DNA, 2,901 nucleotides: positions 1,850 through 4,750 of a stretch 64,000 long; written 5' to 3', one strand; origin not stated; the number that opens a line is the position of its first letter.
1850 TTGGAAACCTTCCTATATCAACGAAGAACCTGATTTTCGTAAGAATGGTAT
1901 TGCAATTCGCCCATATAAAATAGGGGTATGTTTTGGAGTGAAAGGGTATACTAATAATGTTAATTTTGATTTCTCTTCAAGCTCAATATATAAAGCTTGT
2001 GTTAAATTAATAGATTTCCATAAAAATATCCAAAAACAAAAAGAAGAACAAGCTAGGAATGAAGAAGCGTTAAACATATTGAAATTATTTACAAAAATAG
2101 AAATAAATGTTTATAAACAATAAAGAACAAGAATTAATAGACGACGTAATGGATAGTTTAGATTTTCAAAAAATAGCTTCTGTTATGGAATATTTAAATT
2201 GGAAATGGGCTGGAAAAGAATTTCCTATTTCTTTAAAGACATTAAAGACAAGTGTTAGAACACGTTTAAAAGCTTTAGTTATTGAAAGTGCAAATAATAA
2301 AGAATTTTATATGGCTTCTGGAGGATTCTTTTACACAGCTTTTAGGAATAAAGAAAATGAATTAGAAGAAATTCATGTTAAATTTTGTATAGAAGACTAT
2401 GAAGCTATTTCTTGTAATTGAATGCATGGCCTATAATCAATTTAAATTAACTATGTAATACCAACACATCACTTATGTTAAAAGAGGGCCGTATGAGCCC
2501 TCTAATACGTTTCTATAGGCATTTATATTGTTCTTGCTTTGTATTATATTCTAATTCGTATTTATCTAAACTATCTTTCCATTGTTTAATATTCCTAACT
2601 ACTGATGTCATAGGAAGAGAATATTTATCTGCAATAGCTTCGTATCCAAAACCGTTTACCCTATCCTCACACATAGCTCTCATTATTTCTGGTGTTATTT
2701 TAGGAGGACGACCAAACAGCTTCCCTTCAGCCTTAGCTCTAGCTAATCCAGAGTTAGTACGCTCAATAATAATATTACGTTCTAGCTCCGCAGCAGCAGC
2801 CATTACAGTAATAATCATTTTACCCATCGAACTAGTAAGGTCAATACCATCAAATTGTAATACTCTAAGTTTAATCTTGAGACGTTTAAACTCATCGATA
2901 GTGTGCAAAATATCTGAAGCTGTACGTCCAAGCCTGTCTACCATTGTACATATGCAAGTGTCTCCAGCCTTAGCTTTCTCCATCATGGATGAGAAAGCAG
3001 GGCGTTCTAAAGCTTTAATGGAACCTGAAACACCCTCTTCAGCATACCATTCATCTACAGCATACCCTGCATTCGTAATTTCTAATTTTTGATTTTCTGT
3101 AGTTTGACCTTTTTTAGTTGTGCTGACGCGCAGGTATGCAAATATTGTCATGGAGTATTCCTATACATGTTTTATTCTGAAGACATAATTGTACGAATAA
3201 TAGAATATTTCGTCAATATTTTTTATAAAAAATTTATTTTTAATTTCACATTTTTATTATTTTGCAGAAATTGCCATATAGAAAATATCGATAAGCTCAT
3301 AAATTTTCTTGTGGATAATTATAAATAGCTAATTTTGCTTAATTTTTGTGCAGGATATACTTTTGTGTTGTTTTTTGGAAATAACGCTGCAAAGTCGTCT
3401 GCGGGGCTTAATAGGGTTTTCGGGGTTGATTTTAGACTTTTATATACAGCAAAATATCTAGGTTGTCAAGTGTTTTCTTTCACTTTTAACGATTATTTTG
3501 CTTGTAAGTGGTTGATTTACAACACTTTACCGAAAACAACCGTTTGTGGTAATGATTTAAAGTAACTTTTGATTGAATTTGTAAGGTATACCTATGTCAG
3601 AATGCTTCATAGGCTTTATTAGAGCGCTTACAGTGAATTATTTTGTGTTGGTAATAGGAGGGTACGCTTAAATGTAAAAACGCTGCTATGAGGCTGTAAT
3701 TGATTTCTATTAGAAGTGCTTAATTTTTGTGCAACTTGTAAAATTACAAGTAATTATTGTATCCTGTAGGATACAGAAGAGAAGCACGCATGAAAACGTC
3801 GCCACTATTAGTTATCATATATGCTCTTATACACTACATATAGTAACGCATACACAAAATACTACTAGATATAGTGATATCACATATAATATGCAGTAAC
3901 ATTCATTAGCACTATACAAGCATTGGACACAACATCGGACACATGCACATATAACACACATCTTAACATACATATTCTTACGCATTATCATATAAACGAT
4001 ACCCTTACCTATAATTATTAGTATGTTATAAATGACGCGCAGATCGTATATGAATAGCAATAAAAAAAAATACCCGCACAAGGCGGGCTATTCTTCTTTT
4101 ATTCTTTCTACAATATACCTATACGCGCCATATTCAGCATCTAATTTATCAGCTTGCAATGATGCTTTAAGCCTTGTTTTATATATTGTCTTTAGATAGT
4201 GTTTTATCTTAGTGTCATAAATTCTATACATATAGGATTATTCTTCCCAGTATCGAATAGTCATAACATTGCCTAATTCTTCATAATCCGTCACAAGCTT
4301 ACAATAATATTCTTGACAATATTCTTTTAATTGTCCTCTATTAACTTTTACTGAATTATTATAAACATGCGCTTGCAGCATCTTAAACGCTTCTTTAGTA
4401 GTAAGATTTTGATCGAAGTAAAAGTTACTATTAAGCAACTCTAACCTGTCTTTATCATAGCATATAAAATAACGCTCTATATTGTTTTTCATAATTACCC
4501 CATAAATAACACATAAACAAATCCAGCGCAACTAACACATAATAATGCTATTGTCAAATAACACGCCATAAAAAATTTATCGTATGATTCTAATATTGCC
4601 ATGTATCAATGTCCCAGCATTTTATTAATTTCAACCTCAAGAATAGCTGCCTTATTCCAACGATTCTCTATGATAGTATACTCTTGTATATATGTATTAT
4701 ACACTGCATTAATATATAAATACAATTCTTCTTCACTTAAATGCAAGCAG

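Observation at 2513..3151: Orphan small serine recombinase in an apparently lytic, T7-replicon phage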

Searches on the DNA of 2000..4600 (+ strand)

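Call 4: search_dna_similar(query=window:2000-4600:+, collection=phages, mode=near)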
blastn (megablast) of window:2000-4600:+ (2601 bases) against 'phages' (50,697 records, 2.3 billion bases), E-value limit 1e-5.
No match.

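Call 18: search_rna_families(source=window, start=3100, end=4300, threshold=evalue, max_evalue=5)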
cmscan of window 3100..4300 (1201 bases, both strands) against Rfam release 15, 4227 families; matches with E-value up to 5: 5.
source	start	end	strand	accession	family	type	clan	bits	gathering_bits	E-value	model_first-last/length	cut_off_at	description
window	4067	4157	-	RF01394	isrK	Gene; sRNA;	-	21.3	50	0.047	1-77/77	no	isrK Hfq binding RNA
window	4064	4145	-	RF00513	Trp_leader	Cis-reg; leader;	-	19.9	41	0.39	1-100/100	no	Tryptophan operon leader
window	3987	4098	+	RF00506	Thr_leader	Cis-reg; leader;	-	19.2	55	0.88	1-118/118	no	Threonine operon leader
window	3479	3567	+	RF03495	mir-968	Gene; miRNA;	-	18.6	88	2.5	1-79/79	no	mir-968 microRNA precursor family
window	4029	4133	-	RF04164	MIR1507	Gene; miRNA;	-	18.2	73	0.56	1-107/107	no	MIR1507 microRNA precursor family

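Call 53: search_rna_families(sources=[L009, L010, L011, L013, L014, L015, L200], threshold=gathering)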
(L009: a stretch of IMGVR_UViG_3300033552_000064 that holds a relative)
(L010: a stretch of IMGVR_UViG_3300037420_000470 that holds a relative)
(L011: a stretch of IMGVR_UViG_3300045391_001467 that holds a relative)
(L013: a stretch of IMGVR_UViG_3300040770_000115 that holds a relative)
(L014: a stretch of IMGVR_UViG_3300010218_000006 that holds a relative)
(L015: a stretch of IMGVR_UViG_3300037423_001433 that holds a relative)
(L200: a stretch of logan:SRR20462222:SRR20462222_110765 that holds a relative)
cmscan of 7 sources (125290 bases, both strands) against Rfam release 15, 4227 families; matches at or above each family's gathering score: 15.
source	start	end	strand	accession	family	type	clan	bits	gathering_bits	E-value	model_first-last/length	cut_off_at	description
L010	19723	19945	+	RF00028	Intron_gpI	Intron;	-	85.9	50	3.5e-20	1-253/253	no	Group I catalytic intron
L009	11202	11274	+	RF00005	tRNA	Gene; tRNA;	CL00001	68.4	29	1.7e-12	1-71/71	no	tRNA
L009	10953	11025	+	RF00005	tRNA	Gene; tRNA;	CL00001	67.7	29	2.6e-12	1-71/71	no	tRNA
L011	14339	14411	+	RF00005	tRNA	Gene; tRNA;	CL00001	62.6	29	6.8e-11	1-71/71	no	tRNA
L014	15858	16068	+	RF00028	Intron_gpI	Intron;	-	61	50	1e-12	1-253/253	no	Group I catalytic intron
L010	18344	18416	+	RF00005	tRNA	Gene; tRNA;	CL00001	60.4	29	2.7e-10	1-71/71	no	tRNA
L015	18820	18890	+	RF00005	tRNA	Gene; tRNA;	CL00001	58.3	29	1e-09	1-71/71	no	tRNA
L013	9962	10033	+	RF00005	tRNA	Gene; tRNA;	CL00001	55.5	29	5.9e-09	1-71/71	no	tRNA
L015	19075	19160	+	RF00005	tRNA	Gene; tRNA;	CL00001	52.9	29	3.2e-08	1-71/71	no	tRNA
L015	18991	19066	+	RF00005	tRNA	Gene; tRNA;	CL00001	51.7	29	6.6e-08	1-71/71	no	tRNA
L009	11036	11107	+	RF00005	tRNA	Gene; tRNA;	CL00001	50.2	29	1.7e-07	1-71/71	no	tRNA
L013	9783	9854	+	RF00005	tRNA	Gene; tRNA;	CL00001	49.5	29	2.6e-07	1-71/71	no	tRNA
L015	18699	18815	+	RF00005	tRNA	Gene; tRNA;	CL00001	44.5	29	6.4e-06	1-71/71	no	tRNA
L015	18907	18979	+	RF00005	tRNA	Gene; tRNA;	CL00001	36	29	0.0014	1-71/71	no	tRNA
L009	11126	11193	+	RF00005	tRNA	Gene; tRNA;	CL00001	29.8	29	0.073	1-71/71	no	tRNA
